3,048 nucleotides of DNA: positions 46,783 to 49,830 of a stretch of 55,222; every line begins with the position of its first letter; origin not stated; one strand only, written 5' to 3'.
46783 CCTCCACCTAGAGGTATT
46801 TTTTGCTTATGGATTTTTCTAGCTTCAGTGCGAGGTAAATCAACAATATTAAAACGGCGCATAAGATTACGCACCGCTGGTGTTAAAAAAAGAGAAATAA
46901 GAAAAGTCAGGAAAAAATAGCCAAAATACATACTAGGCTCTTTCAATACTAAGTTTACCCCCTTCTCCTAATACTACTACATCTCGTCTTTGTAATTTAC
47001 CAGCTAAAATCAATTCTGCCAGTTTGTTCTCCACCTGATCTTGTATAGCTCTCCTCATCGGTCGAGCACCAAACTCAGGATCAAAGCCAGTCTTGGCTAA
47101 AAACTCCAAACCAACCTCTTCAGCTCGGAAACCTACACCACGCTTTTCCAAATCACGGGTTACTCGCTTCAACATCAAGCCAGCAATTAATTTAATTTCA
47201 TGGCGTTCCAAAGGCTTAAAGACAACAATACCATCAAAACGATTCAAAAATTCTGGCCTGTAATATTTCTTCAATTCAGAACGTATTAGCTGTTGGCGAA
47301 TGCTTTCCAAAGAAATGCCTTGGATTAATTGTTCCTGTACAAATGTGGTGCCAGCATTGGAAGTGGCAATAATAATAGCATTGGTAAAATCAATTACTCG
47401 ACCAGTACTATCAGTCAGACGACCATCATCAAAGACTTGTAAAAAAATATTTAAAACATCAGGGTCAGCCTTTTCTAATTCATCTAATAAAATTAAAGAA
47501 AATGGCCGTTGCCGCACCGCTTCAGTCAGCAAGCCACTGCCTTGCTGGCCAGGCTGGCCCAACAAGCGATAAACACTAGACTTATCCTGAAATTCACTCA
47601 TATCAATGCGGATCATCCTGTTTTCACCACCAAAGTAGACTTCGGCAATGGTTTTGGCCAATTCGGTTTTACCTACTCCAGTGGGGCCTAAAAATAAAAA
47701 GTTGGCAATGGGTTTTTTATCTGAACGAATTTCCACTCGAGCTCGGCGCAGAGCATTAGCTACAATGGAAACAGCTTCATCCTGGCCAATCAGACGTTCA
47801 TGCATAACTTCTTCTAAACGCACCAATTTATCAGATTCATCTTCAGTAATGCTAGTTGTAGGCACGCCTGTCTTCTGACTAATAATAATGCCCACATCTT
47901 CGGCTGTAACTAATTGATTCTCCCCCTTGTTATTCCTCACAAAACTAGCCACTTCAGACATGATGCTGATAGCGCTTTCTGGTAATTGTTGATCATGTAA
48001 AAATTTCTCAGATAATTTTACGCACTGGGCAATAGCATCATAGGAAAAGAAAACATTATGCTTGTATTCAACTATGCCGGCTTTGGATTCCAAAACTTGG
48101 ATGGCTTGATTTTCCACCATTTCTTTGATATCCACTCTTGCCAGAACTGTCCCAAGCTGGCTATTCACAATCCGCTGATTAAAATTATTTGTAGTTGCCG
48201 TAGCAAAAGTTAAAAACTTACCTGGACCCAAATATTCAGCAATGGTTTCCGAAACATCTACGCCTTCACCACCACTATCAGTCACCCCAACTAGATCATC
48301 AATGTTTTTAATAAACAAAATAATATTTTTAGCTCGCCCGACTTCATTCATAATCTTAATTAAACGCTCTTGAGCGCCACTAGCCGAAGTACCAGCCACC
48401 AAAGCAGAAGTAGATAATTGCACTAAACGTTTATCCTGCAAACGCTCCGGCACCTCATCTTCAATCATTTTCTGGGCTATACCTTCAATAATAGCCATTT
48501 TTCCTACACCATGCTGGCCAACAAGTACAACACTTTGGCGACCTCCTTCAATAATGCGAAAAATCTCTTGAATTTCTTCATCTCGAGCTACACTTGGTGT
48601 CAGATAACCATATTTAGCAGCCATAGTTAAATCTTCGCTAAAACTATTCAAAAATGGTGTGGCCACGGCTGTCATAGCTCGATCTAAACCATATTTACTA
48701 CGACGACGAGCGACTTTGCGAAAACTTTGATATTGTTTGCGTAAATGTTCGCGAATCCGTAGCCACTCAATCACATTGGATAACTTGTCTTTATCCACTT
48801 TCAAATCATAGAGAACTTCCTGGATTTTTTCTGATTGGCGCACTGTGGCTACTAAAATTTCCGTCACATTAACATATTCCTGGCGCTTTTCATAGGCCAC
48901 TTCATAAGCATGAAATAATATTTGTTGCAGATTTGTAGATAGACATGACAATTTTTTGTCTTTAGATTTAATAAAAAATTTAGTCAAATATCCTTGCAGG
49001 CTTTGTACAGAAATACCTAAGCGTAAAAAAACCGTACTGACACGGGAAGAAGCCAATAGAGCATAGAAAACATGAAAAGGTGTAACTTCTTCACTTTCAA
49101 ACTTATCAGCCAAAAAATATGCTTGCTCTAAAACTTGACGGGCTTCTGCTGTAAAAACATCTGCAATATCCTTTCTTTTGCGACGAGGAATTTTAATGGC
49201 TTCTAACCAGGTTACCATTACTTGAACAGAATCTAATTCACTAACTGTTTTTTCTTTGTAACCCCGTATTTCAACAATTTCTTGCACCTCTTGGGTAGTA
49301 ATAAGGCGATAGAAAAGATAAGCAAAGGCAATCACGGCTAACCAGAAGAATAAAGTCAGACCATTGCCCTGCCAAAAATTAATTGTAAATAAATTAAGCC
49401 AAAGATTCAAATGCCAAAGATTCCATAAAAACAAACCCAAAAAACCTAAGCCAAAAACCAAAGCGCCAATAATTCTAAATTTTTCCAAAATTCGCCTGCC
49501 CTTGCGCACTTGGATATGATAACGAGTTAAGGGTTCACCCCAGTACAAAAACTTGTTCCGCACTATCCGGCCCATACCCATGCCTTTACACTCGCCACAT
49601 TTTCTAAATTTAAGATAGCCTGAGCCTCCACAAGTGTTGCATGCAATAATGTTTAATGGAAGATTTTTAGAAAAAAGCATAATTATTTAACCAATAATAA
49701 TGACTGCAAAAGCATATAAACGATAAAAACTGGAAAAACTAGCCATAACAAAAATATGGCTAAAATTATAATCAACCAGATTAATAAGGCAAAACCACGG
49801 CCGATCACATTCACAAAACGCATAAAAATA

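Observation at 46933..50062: Membrane-anchored Hsp100 with a DnaJ-type zinc finger and a dead D1 ATPase, in an operon with envelope genes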

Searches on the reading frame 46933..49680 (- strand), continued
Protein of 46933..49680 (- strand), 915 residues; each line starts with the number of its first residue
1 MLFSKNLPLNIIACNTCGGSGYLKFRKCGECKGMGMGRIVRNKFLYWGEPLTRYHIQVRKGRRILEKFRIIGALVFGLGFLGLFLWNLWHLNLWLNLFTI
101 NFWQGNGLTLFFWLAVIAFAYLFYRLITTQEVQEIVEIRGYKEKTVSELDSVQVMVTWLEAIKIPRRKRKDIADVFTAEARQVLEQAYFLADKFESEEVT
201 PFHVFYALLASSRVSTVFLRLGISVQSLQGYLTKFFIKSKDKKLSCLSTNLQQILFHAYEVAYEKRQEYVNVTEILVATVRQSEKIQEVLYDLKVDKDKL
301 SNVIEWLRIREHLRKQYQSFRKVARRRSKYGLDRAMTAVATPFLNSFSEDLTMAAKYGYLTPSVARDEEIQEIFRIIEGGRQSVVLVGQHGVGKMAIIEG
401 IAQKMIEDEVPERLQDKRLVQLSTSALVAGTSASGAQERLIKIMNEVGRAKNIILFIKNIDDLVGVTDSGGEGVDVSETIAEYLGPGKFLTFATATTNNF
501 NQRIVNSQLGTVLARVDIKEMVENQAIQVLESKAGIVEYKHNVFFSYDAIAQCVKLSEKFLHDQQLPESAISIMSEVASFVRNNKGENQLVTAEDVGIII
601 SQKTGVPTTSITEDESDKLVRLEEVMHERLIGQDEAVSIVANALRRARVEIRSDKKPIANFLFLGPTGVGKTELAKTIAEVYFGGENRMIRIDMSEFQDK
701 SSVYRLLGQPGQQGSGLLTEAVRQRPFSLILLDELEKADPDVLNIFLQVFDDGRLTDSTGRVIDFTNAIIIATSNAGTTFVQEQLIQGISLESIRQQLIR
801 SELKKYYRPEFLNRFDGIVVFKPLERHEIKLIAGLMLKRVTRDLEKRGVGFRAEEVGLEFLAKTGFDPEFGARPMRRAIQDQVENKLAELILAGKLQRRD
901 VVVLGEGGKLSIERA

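Call 10: search_solved_structures(query=P0001, max_evalue=1e-20, show_alignments=3)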
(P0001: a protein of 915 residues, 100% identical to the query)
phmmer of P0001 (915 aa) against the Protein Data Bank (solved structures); distinct sequences matched with E-value up to 1e-20: 55.
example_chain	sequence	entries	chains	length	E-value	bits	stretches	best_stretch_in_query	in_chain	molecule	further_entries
6em9_A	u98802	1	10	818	6.9e-129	434.9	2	584-907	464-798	ATP-dependent Clp protease ATP-binding subunit ClpC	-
3j3t_A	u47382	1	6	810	7.5e-129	434.7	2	581-905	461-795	Negative regulator of genetic competence ClpC/MecB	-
6em8_A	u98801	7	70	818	8.6e-129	434.6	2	585-907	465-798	ATP-dependent Clp protease ATP-binding subunit ClpC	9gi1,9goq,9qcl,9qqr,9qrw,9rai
3j3s_A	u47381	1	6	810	2.5e-128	433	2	581-905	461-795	Negative regulator of genetic competence ClpC/MecB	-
3j3r_A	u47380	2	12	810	4.3e-128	432.2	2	581-905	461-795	Negative regulator of genetic competence ClpC/MecB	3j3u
7abr_A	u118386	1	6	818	4.5e-128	432.2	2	581-905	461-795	Negative regulator of genetic competence ClpC/MecB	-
1qvr_A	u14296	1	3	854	1.5e-124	420.5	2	582-904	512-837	ClpB protein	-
4d2q_A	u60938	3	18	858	6.3e-124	418.5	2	590-902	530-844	CLPB | CHAPERONE PROTEIN CLPB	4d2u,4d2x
6oax_C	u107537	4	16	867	8.1e-124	418.1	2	590-902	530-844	Hyperactive disaggregase ClpB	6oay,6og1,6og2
6og3_E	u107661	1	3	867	8.1e-124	418.1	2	590-902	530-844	Hyperactive disaggregase ClpB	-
4ciu_A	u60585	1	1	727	3.1e-123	416.2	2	590-902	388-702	CHAPERONE PROTEIN CLPB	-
6qs4_A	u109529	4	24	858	5.6e-123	415.3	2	590-902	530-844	Chaperone protein ClpB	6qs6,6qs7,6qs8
6rn2_A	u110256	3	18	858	6.3e-123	415.2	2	590-902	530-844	Chaperone protein ClpB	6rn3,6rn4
5ofo_C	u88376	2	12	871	8e-123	414.8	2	590-902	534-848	Chaperone protein ClpB,ATP-dependent Clp protease ATP-binding subunit ClpA,Chaperone prote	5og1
29hb_b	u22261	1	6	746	4.1e-116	392.6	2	586-912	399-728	ATP-dependent Clp protease, ATP-binding subunit ClpE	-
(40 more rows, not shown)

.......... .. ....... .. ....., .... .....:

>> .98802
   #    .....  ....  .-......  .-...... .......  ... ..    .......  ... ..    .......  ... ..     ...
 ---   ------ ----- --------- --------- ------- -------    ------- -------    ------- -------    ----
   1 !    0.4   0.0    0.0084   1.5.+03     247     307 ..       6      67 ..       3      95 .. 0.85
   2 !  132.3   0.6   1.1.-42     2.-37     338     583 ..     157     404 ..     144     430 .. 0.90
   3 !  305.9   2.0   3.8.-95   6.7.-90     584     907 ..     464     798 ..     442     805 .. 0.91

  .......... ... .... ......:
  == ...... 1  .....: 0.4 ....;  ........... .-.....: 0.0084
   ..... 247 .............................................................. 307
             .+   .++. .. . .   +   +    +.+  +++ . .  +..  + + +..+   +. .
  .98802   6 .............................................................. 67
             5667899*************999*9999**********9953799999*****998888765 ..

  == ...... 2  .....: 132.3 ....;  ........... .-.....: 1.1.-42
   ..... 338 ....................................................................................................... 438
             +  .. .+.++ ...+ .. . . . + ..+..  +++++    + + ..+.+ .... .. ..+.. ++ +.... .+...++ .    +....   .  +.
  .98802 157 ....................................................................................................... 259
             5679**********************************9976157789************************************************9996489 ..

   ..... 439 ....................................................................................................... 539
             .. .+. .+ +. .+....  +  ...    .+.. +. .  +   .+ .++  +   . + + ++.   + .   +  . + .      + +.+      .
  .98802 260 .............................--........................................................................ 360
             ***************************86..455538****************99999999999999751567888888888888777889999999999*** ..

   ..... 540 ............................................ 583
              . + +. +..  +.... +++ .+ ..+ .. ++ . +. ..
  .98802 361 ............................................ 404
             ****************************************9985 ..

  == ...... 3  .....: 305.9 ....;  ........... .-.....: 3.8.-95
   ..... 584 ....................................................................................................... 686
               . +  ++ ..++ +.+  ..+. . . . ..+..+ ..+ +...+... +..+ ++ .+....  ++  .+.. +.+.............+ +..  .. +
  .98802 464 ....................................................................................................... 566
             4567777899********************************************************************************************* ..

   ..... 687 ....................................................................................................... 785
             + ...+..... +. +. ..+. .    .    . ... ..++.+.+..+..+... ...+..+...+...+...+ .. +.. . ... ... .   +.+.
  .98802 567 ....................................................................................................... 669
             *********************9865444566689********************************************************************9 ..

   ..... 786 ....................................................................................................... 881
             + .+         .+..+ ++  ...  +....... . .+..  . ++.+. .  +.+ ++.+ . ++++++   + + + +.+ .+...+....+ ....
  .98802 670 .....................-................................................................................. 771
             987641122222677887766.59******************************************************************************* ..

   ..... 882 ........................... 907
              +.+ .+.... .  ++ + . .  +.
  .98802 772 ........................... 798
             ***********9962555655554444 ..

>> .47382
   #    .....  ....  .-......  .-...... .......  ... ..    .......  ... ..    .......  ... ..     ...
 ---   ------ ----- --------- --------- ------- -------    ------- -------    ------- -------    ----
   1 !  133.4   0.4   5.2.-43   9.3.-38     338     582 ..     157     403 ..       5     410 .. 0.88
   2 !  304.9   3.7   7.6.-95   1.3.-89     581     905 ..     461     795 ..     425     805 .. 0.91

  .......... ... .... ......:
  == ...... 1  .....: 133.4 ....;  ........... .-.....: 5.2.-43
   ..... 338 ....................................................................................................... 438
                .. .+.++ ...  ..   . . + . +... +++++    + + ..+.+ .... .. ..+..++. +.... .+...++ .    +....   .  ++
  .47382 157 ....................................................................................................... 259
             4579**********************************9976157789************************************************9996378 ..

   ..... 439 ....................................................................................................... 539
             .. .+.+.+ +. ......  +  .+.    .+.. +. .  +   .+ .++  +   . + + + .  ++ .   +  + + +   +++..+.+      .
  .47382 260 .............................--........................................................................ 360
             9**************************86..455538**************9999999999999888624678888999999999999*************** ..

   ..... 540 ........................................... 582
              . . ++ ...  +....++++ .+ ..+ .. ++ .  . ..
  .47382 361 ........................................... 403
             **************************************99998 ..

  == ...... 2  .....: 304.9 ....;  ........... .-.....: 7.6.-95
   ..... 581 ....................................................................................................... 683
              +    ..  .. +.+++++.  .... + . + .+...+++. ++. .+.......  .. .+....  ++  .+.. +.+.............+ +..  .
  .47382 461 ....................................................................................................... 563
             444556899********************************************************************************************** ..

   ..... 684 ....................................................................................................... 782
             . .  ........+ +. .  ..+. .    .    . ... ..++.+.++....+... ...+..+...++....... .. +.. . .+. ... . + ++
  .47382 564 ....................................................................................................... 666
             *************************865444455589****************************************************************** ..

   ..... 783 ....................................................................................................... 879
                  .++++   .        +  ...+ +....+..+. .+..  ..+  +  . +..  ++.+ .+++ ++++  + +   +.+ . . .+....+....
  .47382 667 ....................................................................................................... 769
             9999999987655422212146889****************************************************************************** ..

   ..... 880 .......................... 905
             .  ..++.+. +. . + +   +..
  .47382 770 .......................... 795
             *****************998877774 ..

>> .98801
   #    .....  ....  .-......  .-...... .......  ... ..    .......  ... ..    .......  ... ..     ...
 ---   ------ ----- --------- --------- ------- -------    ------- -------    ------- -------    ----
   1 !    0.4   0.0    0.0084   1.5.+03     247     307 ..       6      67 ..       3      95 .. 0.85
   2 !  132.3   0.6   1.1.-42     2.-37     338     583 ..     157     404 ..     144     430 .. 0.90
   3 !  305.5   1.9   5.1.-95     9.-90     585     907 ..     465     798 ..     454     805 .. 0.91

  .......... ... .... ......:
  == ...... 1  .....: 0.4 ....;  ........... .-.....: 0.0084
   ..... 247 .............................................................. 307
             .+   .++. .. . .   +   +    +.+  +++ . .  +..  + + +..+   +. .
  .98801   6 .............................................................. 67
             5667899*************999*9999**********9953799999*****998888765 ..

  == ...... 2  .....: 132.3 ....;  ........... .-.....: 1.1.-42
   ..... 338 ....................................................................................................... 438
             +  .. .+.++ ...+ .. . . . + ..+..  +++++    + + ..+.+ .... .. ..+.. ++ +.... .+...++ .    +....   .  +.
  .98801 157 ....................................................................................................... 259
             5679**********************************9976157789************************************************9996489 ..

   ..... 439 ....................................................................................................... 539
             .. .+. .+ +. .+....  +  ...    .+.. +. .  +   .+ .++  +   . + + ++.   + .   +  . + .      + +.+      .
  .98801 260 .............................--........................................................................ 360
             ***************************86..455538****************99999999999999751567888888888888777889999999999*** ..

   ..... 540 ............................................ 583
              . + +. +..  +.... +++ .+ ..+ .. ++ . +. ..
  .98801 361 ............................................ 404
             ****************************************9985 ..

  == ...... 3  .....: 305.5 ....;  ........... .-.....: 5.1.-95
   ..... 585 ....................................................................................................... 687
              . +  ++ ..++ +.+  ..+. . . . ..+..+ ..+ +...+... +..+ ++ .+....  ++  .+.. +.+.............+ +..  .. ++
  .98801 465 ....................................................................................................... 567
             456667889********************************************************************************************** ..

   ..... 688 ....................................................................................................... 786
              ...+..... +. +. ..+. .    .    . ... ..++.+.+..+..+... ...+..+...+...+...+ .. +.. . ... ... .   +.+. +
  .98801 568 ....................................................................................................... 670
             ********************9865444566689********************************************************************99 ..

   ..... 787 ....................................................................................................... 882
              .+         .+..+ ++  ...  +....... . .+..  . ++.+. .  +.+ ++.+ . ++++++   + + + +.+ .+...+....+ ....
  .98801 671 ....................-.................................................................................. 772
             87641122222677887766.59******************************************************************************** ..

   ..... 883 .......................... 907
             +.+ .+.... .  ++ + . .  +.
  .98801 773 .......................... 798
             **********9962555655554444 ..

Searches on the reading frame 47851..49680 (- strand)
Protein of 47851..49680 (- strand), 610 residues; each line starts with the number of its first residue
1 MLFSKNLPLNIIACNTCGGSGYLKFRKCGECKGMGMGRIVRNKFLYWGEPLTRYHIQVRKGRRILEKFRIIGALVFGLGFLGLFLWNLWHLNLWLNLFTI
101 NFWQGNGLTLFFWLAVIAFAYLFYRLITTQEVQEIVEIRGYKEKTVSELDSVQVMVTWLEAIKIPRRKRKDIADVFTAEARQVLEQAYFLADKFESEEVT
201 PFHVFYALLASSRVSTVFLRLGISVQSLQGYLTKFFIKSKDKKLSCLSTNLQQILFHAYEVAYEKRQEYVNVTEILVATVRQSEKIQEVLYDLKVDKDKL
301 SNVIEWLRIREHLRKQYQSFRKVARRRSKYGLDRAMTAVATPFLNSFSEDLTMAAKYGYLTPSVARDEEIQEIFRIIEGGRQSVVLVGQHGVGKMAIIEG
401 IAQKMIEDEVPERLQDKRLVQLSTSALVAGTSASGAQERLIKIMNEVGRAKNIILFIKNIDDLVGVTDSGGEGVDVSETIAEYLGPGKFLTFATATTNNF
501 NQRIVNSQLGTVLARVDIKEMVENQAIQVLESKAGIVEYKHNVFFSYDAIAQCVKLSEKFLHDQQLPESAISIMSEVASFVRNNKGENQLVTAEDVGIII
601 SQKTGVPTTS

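Call 22: find_related_loci(query=A2, collection=genome_contigs, flank=8000)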
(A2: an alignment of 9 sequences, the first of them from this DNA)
Query A2 (610 aa) in genome_contigs; peptide patterns used: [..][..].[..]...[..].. (x = any residue, [..] = any of these).
599 stretches matched a pattern (row limit reached: there are more); 520 encode a relative of the query (tblastn E <= 1e-3); the best 80 are kept; 80 distinct loci.
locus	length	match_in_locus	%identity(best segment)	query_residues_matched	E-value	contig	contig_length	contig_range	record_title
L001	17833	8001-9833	70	1-610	0e+0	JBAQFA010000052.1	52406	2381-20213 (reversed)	MAG: Candidatus Magasanikiibacteriota bacterium isolate MFD12003_ilm_asm_bin64 k127_36716, whole genome shotgun sequence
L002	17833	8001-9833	69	1-610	0e+0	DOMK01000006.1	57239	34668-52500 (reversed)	MAG TPA_asm: Candidatus Magasanikbacteria bacterium isolate UBA11710 contig_3923, whole genome shotgun sequence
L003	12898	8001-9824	67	1-607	0e+0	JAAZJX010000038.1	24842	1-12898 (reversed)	MAG: Candidatus Magasanikiibacteriota bacterium isolate AS22ysBPME_155 69058_AS22, whole genome shotgun sequence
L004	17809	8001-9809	68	9-610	0e+0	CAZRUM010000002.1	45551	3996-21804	MAG TPA_asm: uncultured Gammaproteobacteria bacterium isolate SRP104257_co1_391 genome assembly, contig: NODE_212_length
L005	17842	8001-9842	65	1-610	0e+0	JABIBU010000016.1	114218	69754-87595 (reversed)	MAG: Candidatus Magasanikbacteria bacterium isolate SI048_bin34 k141_1018967, whole genome shotgun sequence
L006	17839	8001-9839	63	1-610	0e+0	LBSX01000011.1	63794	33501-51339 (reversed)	MAG: Candidatus Magasanikbacteria bacterium GW2011_GWC2_37_14 US42_C0011, whole genome shotgun sequence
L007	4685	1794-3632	65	1-610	0e+0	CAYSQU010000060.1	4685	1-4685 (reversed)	MAG TPA_asm: uncultured Gammaproteobacteria bacterium isolate binchicken_co387_4 genome assembly, contig: NODE_26779_len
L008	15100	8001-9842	64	1-610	0e+0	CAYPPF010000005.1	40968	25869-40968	MAG TPA_asm: uncultured Gammaproteobacteria bacterium isolate SRP200020_co3_83 genome assembly, contig: NODE_1296_length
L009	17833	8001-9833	58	1-610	0e+0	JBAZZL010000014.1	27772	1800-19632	MAG: Patescibacteria group bacterium isolate SO_2017_GW3_15 scaffold_1029_c1_OW296A_2017, whole genome shotgun sequence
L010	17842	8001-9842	58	1-610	0e+0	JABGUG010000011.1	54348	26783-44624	MAG: Candidatus Parcubacteria bacterium isolate SI034_bin149 k141_529118, whole genome shotgun sequence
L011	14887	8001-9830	65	1-610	0e+0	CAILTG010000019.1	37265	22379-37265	MAG: Candidatus Magasanikbacteria bacterium isolate MJ-time_bin-2094 genome assembly, contig: bin-2094:019/101, whole ge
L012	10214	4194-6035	59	1-610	0e+0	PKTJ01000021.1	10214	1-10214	MAG: Candidatus Parcubacteria bacterium isolate BM521 sc_3715, whole genome shotgun sequence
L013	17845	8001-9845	59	1-610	0e+0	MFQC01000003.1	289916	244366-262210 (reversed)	MAG: Candidatus Magasanikbacteria bacterium RIFCSPHIGHO2_02_FULL_48_18 rifcsphigho2_02_scaffold_119, whole genome shotgu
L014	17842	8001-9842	55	1-610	0e+0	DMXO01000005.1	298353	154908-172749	MAG TPA_asm: Candidatus Magasanikbacteria bacterium isolate UBA11699 contig_358, whole genome shotgun sequence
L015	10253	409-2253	56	2-610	0e+0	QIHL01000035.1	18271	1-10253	MAG: Candidatus Magasanikbacteria bacterium isolate SZUA-124 Ga0063293_10002321, whole genome shotgun sequence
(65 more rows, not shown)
